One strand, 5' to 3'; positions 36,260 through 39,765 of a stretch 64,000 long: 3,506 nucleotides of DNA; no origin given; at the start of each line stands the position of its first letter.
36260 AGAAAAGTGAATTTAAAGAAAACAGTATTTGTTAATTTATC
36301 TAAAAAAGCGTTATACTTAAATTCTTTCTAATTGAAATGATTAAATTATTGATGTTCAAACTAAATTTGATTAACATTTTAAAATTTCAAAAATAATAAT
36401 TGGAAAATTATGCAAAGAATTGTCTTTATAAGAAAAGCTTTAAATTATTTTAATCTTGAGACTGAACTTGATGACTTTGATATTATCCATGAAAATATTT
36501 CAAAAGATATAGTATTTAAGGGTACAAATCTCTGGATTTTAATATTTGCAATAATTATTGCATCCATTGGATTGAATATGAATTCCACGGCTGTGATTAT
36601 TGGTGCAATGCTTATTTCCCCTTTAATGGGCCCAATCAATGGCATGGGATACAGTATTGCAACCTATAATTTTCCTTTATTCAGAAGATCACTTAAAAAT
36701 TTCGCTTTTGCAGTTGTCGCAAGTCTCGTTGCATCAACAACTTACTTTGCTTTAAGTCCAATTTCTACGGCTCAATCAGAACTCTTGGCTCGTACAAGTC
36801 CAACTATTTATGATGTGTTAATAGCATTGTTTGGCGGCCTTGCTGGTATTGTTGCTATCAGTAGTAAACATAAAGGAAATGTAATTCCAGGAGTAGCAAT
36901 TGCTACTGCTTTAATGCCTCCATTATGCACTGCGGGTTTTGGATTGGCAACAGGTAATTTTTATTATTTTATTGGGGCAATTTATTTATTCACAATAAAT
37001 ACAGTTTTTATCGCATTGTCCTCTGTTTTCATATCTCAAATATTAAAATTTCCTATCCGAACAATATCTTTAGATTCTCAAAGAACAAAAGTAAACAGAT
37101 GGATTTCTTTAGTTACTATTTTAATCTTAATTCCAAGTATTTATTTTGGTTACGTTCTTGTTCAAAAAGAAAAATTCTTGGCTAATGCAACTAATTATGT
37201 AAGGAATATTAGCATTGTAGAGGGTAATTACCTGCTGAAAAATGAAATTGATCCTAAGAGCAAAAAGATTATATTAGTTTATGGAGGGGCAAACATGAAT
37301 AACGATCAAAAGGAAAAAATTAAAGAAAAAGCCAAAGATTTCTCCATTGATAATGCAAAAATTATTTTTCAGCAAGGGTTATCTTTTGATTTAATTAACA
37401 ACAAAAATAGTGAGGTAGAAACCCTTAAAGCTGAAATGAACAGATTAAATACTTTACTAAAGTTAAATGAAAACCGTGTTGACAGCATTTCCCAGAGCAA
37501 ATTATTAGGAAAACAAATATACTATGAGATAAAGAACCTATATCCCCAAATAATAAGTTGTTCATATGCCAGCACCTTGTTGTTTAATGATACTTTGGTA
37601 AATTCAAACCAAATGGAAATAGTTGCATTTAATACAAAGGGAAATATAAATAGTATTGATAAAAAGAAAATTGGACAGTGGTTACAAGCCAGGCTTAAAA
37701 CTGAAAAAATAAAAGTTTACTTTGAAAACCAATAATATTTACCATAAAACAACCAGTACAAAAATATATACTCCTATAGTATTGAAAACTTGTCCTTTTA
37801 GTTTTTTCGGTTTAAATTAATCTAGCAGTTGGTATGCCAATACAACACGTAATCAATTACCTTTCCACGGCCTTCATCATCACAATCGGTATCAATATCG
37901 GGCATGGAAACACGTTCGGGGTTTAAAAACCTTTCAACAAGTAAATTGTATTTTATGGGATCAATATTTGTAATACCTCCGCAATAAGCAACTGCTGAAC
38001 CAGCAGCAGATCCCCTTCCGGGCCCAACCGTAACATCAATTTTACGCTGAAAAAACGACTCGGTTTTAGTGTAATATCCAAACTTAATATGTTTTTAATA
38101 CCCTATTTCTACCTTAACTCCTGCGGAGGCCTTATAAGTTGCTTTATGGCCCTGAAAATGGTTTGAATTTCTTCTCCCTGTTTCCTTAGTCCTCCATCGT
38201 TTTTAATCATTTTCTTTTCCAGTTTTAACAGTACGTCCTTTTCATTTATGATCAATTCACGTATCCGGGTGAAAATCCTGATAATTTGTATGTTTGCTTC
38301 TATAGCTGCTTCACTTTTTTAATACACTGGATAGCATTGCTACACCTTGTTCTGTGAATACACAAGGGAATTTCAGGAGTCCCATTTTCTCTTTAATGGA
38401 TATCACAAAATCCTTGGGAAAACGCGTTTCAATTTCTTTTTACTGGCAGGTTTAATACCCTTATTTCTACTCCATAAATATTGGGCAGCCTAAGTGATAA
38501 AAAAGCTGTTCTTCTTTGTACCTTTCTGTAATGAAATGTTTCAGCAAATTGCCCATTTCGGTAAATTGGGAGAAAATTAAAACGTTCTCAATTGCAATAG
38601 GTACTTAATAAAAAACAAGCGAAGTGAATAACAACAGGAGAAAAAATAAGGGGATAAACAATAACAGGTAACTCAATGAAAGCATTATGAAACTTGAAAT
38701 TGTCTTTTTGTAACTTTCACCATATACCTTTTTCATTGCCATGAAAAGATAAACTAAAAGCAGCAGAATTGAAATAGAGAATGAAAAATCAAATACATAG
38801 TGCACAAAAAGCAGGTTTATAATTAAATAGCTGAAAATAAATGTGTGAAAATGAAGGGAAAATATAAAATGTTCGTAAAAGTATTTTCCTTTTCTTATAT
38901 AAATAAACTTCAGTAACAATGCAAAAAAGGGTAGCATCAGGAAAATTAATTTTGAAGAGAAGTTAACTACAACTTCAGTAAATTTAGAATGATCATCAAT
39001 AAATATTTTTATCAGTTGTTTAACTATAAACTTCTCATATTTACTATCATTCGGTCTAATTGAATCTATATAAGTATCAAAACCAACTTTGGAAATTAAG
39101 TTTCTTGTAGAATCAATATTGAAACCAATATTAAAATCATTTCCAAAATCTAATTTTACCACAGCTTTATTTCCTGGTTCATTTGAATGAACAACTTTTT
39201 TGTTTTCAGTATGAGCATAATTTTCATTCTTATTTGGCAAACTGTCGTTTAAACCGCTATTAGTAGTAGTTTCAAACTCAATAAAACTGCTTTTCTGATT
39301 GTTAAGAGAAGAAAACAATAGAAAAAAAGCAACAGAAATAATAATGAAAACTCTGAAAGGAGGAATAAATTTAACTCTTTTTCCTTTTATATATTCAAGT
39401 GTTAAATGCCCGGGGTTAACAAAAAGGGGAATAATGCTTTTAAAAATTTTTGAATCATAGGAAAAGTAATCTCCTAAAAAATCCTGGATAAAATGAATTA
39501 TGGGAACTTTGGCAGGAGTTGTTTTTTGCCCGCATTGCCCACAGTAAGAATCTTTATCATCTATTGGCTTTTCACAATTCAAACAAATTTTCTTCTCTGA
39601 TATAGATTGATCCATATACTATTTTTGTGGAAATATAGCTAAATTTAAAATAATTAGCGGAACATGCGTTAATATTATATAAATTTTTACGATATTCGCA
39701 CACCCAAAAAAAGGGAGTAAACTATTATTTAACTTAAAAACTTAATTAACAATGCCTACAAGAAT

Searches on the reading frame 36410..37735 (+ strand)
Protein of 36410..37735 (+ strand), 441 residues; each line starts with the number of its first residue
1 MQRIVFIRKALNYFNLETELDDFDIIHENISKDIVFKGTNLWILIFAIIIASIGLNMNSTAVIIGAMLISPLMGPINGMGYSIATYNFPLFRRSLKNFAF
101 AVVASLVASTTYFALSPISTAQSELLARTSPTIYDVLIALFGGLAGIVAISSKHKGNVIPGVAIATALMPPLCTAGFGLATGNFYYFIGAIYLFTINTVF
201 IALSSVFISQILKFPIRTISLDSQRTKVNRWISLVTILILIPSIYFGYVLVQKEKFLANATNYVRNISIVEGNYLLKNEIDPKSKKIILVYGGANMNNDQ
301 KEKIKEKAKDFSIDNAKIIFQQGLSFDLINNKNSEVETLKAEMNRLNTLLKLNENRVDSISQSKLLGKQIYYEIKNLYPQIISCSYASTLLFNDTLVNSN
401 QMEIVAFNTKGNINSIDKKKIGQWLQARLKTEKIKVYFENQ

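Call 77: search_protein_families(library=pfam, proteins=[window:36410-37735:+], max_evalue=0.00001)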
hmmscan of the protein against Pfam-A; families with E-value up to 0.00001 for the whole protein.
window:36410-37735:+ (441 aa): 1 family
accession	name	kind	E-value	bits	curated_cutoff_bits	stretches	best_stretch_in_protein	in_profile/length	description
PF04087.19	DUF389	-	3.7e-44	150.5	23.9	1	67-203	1-137/137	Domain of unknown function (DUF389)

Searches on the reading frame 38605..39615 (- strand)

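Call 77: search_protein_families(library=pfam, proteins=[window:38605-39615:-], max_evalue=0.00001)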
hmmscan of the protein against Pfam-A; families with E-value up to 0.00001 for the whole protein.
window:38605-39615:- (336 aa): 1 family
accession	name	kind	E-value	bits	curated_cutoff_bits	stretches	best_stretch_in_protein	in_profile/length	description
PF12412.13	DUF3667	-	6.7e-17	61.2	27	1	54-98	1-45/45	Protein of unknown function (DUF3667)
